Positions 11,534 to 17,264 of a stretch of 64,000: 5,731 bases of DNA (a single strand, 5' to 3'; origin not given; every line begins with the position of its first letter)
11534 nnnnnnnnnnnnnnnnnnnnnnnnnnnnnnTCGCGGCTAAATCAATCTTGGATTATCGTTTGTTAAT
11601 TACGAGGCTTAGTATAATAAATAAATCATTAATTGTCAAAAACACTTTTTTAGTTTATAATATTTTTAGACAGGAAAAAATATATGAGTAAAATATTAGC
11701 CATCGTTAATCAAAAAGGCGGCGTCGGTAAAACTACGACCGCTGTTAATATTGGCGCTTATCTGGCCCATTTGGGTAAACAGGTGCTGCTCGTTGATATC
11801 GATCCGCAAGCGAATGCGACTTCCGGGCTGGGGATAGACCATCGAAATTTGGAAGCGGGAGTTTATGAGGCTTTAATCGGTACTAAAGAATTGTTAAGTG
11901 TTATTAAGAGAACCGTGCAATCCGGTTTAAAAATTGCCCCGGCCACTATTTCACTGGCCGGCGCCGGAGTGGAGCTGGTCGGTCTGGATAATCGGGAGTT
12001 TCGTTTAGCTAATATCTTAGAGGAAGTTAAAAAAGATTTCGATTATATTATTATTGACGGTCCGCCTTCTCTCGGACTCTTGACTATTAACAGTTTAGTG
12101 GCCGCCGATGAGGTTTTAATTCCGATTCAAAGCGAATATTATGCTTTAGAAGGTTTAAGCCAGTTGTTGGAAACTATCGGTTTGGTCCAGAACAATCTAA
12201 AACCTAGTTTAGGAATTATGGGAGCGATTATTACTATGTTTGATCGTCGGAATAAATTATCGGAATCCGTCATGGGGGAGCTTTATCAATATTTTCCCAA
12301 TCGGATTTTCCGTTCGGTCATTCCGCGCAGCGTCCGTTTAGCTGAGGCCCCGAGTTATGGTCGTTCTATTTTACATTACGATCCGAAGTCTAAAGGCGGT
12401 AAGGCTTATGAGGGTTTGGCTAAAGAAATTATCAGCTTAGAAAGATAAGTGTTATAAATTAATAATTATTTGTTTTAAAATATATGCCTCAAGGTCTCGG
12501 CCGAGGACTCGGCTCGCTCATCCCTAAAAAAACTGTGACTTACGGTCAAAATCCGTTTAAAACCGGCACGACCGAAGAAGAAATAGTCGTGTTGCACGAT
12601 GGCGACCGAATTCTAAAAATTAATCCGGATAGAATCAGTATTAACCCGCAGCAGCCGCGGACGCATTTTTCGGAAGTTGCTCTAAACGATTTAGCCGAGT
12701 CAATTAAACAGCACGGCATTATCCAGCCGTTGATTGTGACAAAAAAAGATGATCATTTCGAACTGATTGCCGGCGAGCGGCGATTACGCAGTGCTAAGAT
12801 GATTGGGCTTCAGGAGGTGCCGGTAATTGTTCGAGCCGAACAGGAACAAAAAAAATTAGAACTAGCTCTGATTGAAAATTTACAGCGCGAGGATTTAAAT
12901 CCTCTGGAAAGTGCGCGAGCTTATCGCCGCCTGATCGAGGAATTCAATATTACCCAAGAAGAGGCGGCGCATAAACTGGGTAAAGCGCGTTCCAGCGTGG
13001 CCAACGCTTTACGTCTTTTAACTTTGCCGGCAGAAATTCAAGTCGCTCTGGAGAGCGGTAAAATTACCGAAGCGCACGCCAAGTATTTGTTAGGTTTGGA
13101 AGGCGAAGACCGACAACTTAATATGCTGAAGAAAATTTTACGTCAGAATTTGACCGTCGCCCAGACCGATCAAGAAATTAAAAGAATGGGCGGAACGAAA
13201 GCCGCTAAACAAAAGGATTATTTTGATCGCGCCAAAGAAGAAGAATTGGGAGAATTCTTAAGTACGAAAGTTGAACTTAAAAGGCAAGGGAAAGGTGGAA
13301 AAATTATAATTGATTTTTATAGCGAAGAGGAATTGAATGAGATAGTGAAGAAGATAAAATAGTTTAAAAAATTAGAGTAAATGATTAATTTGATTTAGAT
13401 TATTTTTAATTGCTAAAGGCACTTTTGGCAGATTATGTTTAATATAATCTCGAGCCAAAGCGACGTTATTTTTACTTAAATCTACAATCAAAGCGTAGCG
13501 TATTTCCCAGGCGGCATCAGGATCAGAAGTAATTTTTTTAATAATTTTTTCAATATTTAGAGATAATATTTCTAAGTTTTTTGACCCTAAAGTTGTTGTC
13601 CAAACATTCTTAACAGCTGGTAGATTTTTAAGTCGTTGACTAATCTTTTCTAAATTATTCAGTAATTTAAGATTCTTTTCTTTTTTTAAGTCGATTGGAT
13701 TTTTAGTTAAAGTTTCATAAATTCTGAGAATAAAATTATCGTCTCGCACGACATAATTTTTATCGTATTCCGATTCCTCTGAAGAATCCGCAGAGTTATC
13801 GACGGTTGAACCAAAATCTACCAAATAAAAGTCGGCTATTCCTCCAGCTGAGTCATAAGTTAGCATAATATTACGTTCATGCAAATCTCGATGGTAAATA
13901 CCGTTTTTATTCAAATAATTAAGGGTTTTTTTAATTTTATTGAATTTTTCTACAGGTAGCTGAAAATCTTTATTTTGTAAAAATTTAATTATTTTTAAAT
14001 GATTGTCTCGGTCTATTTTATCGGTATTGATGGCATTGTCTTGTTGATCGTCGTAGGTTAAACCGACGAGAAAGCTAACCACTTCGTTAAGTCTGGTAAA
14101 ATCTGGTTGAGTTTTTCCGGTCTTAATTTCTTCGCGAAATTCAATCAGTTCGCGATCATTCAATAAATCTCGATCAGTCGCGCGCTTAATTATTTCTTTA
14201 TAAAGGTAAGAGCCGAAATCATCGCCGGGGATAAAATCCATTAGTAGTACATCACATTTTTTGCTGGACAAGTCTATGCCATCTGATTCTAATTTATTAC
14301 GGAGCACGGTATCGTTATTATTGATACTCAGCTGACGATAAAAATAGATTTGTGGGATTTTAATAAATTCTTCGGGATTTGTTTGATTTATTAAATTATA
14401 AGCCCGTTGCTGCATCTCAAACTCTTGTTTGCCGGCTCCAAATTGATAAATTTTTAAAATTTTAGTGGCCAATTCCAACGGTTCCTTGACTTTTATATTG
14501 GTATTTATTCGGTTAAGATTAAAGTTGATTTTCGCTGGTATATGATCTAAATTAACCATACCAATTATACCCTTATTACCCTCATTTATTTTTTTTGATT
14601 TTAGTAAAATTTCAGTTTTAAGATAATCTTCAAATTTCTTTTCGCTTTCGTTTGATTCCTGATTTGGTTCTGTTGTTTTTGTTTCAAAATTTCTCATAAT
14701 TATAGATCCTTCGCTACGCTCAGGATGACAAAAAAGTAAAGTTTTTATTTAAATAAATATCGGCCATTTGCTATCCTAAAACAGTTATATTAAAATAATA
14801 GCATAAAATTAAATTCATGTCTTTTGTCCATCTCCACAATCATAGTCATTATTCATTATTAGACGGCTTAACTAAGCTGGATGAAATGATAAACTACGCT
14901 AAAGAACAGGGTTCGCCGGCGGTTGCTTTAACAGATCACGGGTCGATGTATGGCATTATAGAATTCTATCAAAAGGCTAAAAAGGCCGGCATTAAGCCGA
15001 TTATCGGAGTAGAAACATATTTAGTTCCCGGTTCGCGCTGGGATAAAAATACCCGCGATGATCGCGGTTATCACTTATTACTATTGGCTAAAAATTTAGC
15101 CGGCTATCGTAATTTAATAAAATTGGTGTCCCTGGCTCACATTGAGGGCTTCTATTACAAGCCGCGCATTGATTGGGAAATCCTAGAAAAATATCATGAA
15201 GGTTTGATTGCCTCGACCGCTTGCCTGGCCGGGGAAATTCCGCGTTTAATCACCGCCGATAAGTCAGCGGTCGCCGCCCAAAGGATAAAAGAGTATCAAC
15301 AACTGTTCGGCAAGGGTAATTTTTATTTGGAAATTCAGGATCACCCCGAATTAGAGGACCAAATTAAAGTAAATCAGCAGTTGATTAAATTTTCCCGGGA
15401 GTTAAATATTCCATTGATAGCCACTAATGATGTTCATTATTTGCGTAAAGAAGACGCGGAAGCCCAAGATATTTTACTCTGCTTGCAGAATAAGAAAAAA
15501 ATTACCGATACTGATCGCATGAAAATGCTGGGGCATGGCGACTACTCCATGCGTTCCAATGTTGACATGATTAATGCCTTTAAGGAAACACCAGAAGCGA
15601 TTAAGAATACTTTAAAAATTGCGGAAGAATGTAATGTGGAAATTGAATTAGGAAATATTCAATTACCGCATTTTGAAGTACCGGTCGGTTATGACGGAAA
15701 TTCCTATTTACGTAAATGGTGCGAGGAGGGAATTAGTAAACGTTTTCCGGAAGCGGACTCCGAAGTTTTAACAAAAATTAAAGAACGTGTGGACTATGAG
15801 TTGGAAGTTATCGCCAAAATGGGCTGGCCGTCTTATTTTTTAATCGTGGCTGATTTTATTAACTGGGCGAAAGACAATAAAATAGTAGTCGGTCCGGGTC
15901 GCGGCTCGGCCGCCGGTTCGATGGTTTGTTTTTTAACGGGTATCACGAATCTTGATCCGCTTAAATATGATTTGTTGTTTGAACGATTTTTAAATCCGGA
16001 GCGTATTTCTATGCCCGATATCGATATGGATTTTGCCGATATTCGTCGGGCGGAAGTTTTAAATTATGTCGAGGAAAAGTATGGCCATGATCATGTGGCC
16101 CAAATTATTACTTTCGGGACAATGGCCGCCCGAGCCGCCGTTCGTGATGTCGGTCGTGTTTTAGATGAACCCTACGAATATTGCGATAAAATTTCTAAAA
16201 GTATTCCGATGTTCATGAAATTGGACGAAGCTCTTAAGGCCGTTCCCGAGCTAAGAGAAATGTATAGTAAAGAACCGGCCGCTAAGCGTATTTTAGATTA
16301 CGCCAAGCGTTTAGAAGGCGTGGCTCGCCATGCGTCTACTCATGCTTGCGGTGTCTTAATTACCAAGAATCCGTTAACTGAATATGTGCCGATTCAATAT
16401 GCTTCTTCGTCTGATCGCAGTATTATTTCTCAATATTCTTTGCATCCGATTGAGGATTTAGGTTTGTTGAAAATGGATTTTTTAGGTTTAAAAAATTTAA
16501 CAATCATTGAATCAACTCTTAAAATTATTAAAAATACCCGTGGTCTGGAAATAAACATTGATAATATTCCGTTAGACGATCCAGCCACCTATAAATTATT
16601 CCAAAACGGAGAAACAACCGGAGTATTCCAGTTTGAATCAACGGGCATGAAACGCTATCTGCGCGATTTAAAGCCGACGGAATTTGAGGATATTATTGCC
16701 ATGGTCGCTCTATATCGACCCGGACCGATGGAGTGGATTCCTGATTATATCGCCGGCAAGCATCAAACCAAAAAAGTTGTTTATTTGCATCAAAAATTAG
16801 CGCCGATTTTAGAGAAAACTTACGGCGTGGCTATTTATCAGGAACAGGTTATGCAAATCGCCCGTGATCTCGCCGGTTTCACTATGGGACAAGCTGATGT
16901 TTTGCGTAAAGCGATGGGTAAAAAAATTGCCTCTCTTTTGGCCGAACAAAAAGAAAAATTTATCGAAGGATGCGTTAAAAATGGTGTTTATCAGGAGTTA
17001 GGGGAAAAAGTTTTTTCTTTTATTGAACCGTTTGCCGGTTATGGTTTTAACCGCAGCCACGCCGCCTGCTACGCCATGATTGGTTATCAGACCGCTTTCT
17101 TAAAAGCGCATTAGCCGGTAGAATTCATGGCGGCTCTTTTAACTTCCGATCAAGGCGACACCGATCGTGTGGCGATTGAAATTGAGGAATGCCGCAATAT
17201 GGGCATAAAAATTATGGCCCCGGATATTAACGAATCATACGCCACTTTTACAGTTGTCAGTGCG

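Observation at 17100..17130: Essential dnaE interrupted by one in-frame TAG exactly at a conserved tyrosine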

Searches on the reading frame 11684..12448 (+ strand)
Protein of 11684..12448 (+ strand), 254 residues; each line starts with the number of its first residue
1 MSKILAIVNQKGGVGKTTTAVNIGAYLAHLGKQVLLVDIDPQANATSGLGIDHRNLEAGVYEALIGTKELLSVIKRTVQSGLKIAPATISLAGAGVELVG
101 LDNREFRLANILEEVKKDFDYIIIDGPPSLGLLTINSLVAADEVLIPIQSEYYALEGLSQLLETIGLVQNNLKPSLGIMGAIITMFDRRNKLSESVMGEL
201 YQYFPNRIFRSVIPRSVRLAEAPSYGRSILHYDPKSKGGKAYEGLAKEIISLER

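Call 38: search_protein_families(library=pfam, proteins=[window:11684-12448:+])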
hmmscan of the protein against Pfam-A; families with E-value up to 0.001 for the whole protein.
window:11684-12448:+ (254 aa): 7 families
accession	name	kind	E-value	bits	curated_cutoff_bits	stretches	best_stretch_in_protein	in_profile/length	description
PF13614.12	AAA_31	-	1.1e-64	218.1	27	1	3-178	2-177/177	AAA domain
PF01656.29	CbiA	-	5.1e-29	101.2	25.4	1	5-228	1-124/125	CobQ/CobB/MinD/ParA nucleotide binding domain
PF10609.15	ParA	-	5.2e-11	42.9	27.1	1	2-249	3-245/246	NUBPL iron-transfer P-loop NTPase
PF00142.24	Fer4_NifH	-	1.7e-10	41.3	25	1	9-251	6-246/271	4Fe-4S iron sulfur cluster binding proteins, NifH/frxC family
PF09140.17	MipZ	-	4.9e-10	39.6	20.7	1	4-43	2-41/262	ATPase MipZ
PF02374.21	ArsA_ATPase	-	5e-09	36.2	24.3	1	8-136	6-145/305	Anion-transporting ATPase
PF06564.18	CBP_BcsQ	-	6.7e-09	36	21.3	1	3-247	2-231/234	Cellulose biosynthesis protein BcsQ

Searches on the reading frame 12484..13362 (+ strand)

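Call 30: search_protein_families(library=pfam, proteins=[window:12484-13362:+])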
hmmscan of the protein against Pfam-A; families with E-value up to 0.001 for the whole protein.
window:12484-13362:+ (292 aa): 3 families
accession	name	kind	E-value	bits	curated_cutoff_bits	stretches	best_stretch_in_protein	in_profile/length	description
PF17762.8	HTH_ParB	-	1.9e-35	121.5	22.6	1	136-235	1-100/102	ParB HTH domain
PF02195.25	ParB_N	-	1.7e-28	98.9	26.3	1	43-134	3-95/95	ParB N-terminal domain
PF23552.2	ParB_C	-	4.7e-09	36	23.8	1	250-292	7-50/50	ParB dimerisation domain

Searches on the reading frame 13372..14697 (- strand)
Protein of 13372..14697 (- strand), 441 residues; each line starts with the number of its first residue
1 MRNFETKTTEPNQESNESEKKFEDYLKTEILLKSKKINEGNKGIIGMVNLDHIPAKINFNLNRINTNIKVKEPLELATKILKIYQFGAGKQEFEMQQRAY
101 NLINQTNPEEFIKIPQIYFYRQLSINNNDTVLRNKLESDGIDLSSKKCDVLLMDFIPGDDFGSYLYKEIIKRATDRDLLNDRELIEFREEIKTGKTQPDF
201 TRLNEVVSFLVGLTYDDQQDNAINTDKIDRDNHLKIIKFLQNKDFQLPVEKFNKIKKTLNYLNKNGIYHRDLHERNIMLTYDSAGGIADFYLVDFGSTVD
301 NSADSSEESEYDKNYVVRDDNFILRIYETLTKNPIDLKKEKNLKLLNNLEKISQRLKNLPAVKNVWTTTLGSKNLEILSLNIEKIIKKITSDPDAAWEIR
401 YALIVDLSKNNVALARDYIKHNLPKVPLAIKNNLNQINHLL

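Call 23: find_encoding_contigs(protein=window:13372-14697:-, flank=8000, max_places=10)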
Protein window:13372-14697:- (441 aa): no gene with exactly this product is on record in the collection.

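Call 38: search_protein_families(library=pfam, proteins=[window:13372-14697:-])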
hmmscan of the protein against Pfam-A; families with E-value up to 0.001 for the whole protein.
window:13372-14697:- (441 aa): 4 families
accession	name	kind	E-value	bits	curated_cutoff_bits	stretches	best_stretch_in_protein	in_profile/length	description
PF00069.31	Pkinase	-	6.2e-06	26.2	31.7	1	250-305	102-152/263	Protein kinase domain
PF07714.23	PK_Tyr_Ser-Thr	-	1.2e-05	25.2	23.1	1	249-298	105-154/258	Protein tyrosine and serine/threonine kinase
PF01636.29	APH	-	3.6e-05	24.1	23.2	1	78-296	22-200/239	Phosphotransferase enzyme family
PF02958.26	EcKL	-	0.00071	19.4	22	0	265-295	215-245/294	Ecdysteroid kinase-like family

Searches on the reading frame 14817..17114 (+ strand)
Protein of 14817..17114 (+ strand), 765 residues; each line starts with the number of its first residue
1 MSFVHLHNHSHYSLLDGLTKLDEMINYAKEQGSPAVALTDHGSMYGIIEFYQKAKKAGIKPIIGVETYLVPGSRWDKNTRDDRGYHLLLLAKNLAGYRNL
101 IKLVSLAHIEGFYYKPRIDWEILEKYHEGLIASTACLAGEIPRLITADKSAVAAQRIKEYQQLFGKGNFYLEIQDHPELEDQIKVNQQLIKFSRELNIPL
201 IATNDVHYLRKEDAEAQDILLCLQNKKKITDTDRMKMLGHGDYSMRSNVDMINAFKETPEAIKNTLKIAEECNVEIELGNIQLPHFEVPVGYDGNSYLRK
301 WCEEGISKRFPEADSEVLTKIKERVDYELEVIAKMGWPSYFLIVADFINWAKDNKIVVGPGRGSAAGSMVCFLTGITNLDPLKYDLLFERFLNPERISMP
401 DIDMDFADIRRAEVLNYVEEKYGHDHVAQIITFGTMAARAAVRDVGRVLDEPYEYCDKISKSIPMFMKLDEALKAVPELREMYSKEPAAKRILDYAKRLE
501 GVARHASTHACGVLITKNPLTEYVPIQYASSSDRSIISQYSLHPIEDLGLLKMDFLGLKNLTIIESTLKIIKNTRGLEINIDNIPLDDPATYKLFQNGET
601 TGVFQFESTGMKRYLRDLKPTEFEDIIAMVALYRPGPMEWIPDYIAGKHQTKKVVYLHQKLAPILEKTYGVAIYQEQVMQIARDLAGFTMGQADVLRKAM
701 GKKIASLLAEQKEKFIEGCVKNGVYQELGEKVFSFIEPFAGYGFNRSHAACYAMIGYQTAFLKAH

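Call 8: find_encoding_contigs(protein=window:14817-17114:+, flank=3000, max_places=10)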
Protein window:14817-17114:+ (765 aa): no gene with exactly this product is on record in the collection.

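Call 30: search_protein_families(library=pfam, proteins=[window:14817-17114:+])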
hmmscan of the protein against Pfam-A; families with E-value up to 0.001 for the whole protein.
window:14817-17114:+ (765 aa): 3 families
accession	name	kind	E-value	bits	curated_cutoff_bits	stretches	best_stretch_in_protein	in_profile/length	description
PF07733.18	DNA_pol3_alpha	-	4.2e-104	348.2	23.9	1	296-557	1-260/260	Bacterial DNA polymerase III alpha NTPase domain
PF17657.6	DNA_pol3_finger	-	5.6e-67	224.7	22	1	560-723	1-166/166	Bacterial DNA polymerase III alpha subunit finger domain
PF02811.25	PHP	-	3.7e-61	206.7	26.4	1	5-176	1-164/164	PHP domain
